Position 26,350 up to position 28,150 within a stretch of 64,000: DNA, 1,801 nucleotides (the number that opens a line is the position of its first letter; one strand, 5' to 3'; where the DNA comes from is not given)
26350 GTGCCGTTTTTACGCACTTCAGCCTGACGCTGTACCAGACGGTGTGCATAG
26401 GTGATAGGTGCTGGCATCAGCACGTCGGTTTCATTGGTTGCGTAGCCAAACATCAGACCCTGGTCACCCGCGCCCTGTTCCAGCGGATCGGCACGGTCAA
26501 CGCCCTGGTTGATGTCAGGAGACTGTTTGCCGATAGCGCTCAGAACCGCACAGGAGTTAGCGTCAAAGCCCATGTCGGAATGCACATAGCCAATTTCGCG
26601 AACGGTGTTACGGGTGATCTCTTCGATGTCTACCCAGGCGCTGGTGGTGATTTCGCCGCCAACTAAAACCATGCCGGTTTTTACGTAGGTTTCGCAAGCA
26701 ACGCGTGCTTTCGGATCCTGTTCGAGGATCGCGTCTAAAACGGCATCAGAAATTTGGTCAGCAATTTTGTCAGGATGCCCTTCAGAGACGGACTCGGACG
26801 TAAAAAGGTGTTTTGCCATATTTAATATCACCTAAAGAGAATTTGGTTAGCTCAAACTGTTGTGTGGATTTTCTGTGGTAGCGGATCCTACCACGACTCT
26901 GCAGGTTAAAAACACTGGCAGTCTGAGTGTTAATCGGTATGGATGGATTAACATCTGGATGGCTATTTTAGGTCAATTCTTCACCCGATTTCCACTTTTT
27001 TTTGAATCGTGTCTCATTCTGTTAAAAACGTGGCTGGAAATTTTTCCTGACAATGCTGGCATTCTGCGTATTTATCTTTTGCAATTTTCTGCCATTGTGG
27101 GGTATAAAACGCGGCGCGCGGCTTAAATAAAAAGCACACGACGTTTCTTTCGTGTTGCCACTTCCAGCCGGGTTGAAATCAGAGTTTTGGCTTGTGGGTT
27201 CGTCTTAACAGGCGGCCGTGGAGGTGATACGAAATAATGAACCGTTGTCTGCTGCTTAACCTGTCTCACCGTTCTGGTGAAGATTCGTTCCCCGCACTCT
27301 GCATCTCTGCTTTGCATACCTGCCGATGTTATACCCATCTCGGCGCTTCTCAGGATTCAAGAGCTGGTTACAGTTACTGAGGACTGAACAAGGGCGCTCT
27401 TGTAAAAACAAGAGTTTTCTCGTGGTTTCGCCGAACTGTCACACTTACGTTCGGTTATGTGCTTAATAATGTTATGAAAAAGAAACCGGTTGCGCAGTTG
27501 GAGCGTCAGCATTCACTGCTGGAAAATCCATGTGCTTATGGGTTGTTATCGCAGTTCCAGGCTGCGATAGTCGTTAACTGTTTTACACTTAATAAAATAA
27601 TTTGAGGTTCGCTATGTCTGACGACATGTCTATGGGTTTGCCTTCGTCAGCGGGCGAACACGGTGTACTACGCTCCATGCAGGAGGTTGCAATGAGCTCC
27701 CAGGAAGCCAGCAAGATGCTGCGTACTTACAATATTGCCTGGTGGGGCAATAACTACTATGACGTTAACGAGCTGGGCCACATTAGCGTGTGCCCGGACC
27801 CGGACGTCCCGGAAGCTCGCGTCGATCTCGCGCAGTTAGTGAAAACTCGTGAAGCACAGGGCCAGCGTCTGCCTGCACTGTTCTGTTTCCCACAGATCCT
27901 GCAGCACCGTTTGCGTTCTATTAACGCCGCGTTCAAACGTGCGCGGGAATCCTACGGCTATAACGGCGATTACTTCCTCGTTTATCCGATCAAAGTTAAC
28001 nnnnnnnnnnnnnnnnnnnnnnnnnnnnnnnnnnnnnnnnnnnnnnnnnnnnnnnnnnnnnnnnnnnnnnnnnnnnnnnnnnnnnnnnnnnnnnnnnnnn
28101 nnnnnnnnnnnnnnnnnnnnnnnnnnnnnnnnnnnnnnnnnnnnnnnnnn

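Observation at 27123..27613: Small proteins in the metK-speA intergenic region: YqgB tightly coupled to speA, and a 71-aa antisense-oriented ORF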

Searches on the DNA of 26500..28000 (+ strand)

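Call 3: search_dna_similar(query=window:26823-27613:+, collection=ecoli_genomes, mode=near, max_rows=15, rows=spread)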
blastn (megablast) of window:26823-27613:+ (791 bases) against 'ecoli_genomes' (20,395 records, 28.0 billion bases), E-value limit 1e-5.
Records with a match: 5425; places in all: 5426; records where one place covers at least 80% of the query: 5425.
Genomes with a match: 5425 of 5426; with a place that covers at least 80% of the query: 5425. Places per genome that has any: lowest 1, median 1, highest 2. On chromosomes: 5424 places; on plasmids: 2.
Best place of each record, by identity: >=99% 5414; 95-99% 11.
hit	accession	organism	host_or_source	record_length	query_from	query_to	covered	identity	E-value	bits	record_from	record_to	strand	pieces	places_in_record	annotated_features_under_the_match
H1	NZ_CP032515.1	Escherichia coli strain 118UI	Homo sapiens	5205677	1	791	100%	100.0%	0e+0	1461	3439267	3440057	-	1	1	yqgD: protein YqgD | yqgG: protein YqgG | yqgB: acid stress response protein YqgB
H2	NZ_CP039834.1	Escherichia coli O157:H7 strain MB41-1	cattle feces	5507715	1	791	100%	99.9%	0e+0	1456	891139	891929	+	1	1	yqgD: protein YqgD | yqgG: protein YqgG | yqgB: acid stress response protein YqgB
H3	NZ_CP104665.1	Escherichia coli strain 2021CK-00607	Homo sapiens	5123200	1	791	100%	99.9%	0e+0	1456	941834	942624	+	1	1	yqgD: protein YqgD | yqgG: small protein YqgG | yqgB: acid stress response protein YqgB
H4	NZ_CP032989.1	Escherichia coli strain W2-5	Jin River water W2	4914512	1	791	100%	99.7%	0e+0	1450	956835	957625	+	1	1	yqgD: protein YqgD | yqgG: protein YqgG | yqgB: acid stress response protein YqgB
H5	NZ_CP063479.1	Escherichia coli strain EM06-18-14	not applicable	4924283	1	791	100%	99.7%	0e+0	1450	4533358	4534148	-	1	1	yqgD: protein YqgD | yqgG: protein YqgG | yqgB: acid stress response protein YqgB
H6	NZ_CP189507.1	Escherichia coli strain N169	Homo sapiens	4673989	1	791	100%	99.7%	0e+0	1450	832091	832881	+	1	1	yqgD: protein YqgD | yqgG: protein YqgG | yqgB: acid stress response protein YqgB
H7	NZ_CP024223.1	Escherichia coli O169:H41 strain 2014EL-1345-2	missing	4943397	1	791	100%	99.6%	0e+0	1445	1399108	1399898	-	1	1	yqgD: protein YqgD | yqgG: protein YqgG | yqgB: acid stress response protein YqgB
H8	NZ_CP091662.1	Escherichia coli strain KFu023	river water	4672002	1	791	100%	99.6%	0e+0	1445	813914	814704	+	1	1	yqgD: protein YqgD | yqgG: protein YqgG | yqgB: acid stress response protein YqgB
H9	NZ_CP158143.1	Escherichia coli strain FDN-11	chicken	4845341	1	791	100%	99.6%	0e+0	1445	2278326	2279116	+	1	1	yqgD: protein YqgD | yqgG: protein YqgG | yqgB: acid stress response protein YqgB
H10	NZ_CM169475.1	Escherichia coli strain MARGA_4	Homo sapiens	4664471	1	791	100%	99.6%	0e+0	1445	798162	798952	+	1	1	yqgD: protein YqgD | yqgG: protein YqgG | yqgB: acid stress response protein YqgB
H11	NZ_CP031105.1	Escherichia coli strain AMSCJX02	Giant panda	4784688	1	791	100%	99.5%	0e+0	1439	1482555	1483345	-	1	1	yqgD: protein YqgD | yqgG: protein YqgG | yqgB: acid stress response protein YqgB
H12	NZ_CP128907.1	Escherichia coli strain TUM13881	Homo sapiens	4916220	1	791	100%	99.5%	0e+0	1439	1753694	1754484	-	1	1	yqgD: protein YqgD | yqgG: protein YqgG | yqgB: acid stress response protein YqgB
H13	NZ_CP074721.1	Escherichia coli strain TW08637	Homo sapiens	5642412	1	791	100%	99.5%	0e+0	1439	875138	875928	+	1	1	yqgD: protein YqgD | yqgG: protein YqgG | yqgB: acid stress response protein YqgB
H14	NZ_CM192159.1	Escherichia coli strain CMZE046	Homo sapiens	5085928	1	791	100%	99.5%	0e+0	1439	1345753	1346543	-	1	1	yqgD: protein YqgD | yqgG: small protein YqgG | yqgB: acid stress response protein YqgB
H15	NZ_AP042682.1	Escherichia coli strain OkiPb01713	bovine feces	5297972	1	791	100%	98.3%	0e+0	1393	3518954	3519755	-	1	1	hypothetical protein | yqgG: protein YqgG | yqgB: acid stress response protein YqgB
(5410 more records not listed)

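Call 4: search_rna_families(source=window, start=26500, end=28000, threshold=evalue, max_evalue=1)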
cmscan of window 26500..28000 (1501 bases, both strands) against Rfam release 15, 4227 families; matches with E-value up to 1: 0.
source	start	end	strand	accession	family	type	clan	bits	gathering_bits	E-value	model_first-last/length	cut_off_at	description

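Call 6: get_annotated_region(hit=H1, flank=2500)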
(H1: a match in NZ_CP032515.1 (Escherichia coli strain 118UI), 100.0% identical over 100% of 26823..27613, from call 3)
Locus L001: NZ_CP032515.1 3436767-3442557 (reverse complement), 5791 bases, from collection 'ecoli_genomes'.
description: Escherichia coli strain 118UI chromosome, complete genome
organism: Escherichia coli strain 118UI (NCBI taxid 562)
replicon: chromosome; assembly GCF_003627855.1
host: Homo sapiens; source: urine; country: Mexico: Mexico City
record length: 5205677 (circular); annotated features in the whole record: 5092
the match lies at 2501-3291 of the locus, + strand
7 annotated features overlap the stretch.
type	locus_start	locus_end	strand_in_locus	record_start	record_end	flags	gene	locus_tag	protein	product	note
CDS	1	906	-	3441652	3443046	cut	galP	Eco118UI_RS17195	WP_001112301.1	galactose/proton symporter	-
CDS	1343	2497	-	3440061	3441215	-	metK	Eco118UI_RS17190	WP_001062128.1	methionine adenosyltransferase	-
CDS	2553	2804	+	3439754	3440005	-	yqgD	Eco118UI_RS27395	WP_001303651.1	protein YqgD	-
CDS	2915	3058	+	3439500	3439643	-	yqgG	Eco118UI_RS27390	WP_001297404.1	protein YqgG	-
CDS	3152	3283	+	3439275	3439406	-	yqgB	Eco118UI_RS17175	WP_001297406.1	acid stress response protein YqgB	-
CDS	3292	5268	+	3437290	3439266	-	speA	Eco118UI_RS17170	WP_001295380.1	biosynthetic arginine decarboxylase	-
CDS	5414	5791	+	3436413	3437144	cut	-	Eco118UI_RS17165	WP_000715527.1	hypothetical protein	-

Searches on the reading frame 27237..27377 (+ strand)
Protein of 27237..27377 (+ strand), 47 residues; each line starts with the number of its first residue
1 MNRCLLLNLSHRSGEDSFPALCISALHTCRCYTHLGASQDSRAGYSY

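Call 32: search_protein_families(library=ncbifam, proteins=[window:27237-27377:+], max_evalue=1)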
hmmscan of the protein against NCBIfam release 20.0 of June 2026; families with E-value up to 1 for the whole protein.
seq(47 aa): 0 families

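Call 33: search_protein_families(library=pfam, proteins=[window:27237-27377:+], max_evalue=1)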
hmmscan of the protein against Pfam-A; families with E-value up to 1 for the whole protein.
seq(47 aa): 1 family
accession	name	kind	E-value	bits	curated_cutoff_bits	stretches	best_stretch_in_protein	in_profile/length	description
PF23505.1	YqgG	-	3.3e-38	129.9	27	1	1-47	1-47/47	YqgG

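Call 67: search_protein_representatives(alignment_id=A2)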
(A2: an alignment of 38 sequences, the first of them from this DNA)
Query: 38 sequences, 47 profile positions. Proteins with E-value up to 0.001 (for the whole library): 19; up to 1e-10: 10; up to 1e-30: 0. The best 19 are listed.
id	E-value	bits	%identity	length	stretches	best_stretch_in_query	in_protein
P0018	9.1e-23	95.9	-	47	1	1-46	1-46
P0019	6.3e-20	86.8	-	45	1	1-45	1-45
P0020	1.3e-18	82.6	-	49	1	1-46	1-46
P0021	2.1e-15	72.3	-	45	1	1-44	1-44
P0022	1.4e-14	69.7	-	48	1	1-47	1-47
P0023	8.4e-14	67.2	-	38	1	1-38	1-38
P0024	9.0e-14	67.1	-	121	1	1-41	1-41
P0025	4.3e-13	64.9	-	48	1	1-46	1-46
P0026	4.8e-12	61.6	-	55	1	1-34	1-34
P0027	4.5e-11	58.5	-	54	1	2-44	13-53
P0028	1.8e-10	56.6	-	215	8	34-43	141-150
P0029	1.9e-10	56.5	-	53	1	1-44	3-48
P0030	5.5e-10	55.0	-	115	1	6-41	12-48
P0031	1.3e-08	50.6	-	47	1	7-44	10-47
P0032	1.8e-08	50.2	-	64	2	1-20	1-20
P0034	3.2e-06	43.0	-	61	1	1-45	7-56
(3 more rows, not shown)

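Call 69: find_encoding_contigs(protein=P0034, flank=3000, max_places=3)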
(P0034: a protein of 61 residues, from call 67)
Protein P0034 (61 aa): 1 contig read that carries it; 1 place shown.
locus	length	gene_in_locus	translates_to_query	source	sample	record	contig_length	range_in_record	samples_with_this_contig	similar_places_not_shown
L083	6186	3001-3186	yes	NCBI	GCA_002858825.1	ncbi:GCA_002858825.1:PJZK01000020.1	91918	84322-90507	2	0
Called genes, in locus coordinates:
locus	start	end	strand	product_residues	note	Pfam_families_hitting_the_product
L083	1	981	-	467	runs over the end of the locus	PF06609:TRI12, PF13347:MFS_2 (faint), PF00083:Sugar_tr, PF07690:MFS_1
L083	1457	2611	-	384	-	PF00438:S-AdoMet_synt_N, PF02772:S-AdoMet_synt_M, PF02773:S-AdoMet_synt_C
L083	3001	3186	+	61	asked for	PF23505:YqgG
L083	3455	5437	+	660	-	PF02784:Orn_Arg_deC_N, PF17810:Arg_decarb_HB, PF17944:Arg_decarbox_C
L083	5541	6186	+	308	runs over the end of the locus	PF00491:Arginase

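Call 70: find_encoding_contigs(protein=P0031, flank=3000, max_places=3)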
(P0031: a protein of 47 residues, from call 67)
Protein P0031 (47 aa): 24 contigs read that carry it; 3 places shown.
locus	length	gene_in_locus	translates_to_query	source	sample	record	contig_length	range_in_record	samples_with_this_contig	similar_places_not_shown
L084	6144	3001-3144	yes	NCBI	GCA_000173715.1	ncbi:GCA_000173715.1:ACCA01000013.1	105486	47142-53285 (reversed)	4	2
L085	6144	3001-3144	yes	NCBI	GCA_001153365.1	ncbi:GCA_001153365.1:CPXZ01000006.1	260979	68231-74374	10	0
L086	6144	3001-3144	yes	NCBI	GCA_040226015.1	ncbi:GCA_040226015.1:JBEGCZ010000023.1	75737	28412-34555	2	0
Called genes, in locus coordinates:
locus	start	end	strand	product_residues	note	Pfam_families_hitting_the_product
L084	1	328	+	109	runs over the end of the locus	PF12802:MarR_2 (faint), PF12840:HTH_20 (weak), PF01022:HTH_5, PF01638:HxlR (weak)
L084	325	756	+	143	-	PF04143:Sulf_transp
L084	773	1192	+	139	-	PF20398:DUF6691, PF04143:Sulf_transp (weak)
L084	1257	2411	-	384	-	PF00438:S-AdoMet_synt_N, PF02772:S-AdoMet_synt_M, PF02773:S-AdoMet_synt_C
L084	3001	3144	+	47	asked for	PF23505:YqgG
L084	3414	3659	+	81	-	-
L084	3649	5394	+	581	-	PF02784:Orn_Arg_deC_N, PF17810:Arg_decarb_HB, PF17944:Arg_decarbox_C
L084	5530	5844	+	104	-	PF00355:Rieske, PF13806:Rieske_2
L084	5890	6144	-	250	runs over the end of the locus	PF01435:Peptidase_M48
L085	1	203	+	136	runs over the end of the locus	PF12840:HTH_20 (weak), PF01022:HTH_5, PF01638:HxlR (weak)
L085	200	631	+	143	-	PF04143:Sulf_transp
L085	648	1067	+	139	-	PF20398:DUF6691, PF04143:Sulf_transp (weak)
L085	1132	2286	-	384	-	PF00438:S-AdoMet_synt_N, PF02772:S-AdoMet_synt_M, PF02773:S-AdoMet_synt_C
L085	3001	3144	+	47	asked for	PF23505:YqgG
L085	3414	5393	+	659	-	PF02784:Orn_Arg_deC_N, PF17810:Arg_decarb_HB, PF17944:Arg_decarbox_C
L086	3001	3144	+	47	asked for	PF23505:YqgG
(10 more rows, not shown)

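Call 71: find_encoding_contigs(protein=P0029, flank=3000, max_places=3)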
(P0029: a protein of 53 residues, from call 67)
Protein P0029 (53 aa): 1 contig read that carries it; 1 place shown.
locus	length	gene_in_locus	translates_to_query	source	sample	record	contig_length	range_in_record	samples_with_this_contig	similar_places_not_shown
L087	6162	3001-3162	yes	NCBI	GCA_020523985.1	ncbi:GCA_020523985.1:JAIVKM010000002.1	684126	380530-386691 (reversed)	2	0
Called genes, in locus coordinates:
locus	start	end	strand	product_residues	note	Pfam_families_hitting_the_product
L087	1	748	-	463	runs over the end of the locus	PF06609:TRI12, PF00083:Sugar_tr, PF07690:MFS_1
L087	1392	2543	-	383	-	PF00438:S-AdoMet_synt_N, PF02772:S-AdoMet_synt_M, PF02773:S-AdoMet_synt_C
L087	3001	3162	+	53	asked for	PF23505:YqgG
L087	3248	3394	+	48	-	PF11036:YqgB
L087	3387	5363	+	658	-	PF02784:Orn_Arg_deC_N, PF17810:Arg_decarb_HB, PF17944:Arg_decarbox_C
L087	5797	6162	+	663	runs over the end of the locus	PF00456:Transketolase_N, PF13292:DXP_synthase_N (faint), PF02779:Transket_pyr, PF22613:Transketolase_C_1, PF02780:Transketolase_C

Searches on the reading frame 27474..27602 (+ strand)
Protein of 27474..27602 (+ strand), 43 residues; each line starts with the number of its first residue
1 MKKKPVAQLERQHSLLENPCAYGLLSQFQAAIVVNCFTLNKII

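Call 32: search_protein_families(library=ncbifam, proteins=[window:27474-27602:+], max_evalue=1)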
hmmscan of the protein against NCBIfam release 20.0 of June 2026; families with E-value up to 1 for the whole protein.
seq(43 aa): 1 family
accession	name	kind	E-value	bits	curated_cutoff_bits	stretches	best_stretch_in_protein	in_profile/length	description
NF033844.1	small_YqgB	equivalog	6.3e-26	90.1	35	1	1-40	1-40/40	acid stress response protein YqgB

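Call 33: search_protein_families(library=pfam, proteins=[window:27474-27602:+], max_evalue=1)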
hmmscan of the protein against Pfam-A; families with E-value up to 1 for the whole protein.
seq(43 aa): 1 family
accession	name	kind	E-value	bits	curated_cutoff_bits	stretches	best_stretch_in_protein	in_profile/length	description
PF11036.13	YqgB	-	4e-33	113.3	24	1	1-43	1-43/43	Virulence promoting factor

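Call 37: find_homologous_proteins(query=window:27474-27602:+, max_evalue=0.001)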
Query seq(43 aa) (43 aa): 17 proteins with E <= 0.001 among 17 candidates.
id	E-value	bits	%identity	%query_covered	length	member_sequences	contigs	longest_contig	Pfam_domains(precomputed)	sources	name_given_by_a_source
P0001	1.3e-19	85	98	100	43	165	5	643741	PF11036.13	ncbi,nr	ncbi:TPA: acid stress response protein YqgB [Escherichia coli]|nr:acid stress response protein YqgB 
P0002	2.3e-19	84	95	100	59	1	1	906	PF11036.13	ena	-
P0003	4.2e-18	80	88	100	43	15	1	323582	PF11036.13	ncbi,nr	ncbi:acid stress response protein YqgB [Escherichia albertii]|nr:acid stress response protein YqgB [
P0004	1.3e-16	75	88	100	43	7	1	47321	PF11036.13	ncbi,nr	ncbi:acid stress response protein YqgB [Escherichia fergusonii]|nr:acid stress response protein YqgB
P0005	1.5e-15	72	86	100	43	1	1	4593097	PF11036.13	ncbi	ncbi:acid stress response protein YqgB [Escherichia coli]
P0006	3.7e-14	68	94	81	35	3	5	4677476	PF11036.13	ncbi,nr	ncbi:virulence promoting factor [Escherichia coli]|nr:virulence promoting factor [Escherichia coli] 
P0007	4.6e-12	62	84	100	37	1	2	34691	PF11036.13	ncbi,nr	ncbi:acid stress response protein YqgB [Escherichia coli]|nr:acid stress response protein YqgB [Esch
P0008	3.4e-11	59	77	100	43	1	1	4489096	PF11036.13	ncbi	ncbi:acid stress response protein YqgB [Shigella flexneri]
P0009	1.6e-10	57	100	67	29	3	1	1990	PF11036.13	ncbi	ncbi:TPA: acid stress response protein YqgB, partial [Escherichia coli]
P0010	5.6e-10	55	85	77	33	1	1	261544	PF11036.13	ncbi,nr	ncbi:virulence promoting factor [Escherichia coli]|nr:virulence promoting factor [Escherichia coli]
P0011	6.6e-9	52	100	63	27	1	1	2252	PF11036.13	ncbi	ncbi:acid stress response protein YqgB, partial [Escherichia coli]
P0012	1.5e-8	51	100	60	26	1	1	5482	PF11036.13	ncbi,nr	ncbi:acid stress response protein YqgB, partial [Klebsiella pneumoniae]|nr:acid stress response prot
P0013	2.1e-8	50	73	91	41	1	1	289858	PF11036.13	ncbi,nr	ncbi:TPA: acid stress response protein YqgB [Escherichia coli]|nr:acid stress response protein YqgB 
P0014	3.0e-8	50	100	60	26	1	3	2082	PF11036.13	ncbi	ncbi:TPA: acid stress response protein YqgB, partial [Escherichia coli]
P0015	1.1e-7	48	100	58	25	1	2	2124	PF11036.13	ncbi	ncbi:TPA: acid stress response protein YqgB, partial [Escherichia coli]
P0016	4.2e-7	46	100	56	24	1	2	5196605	PF11036.13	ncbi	ncbi:TPA: acid stress response protein YqgB, partial [Escherichia coli]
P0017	1.8e-6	45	100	53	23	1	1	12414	PF11036.13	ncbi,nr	ncbi:acid stress response protein YqgB, partial [Escherichia coli]|nr:acid stress response protein Y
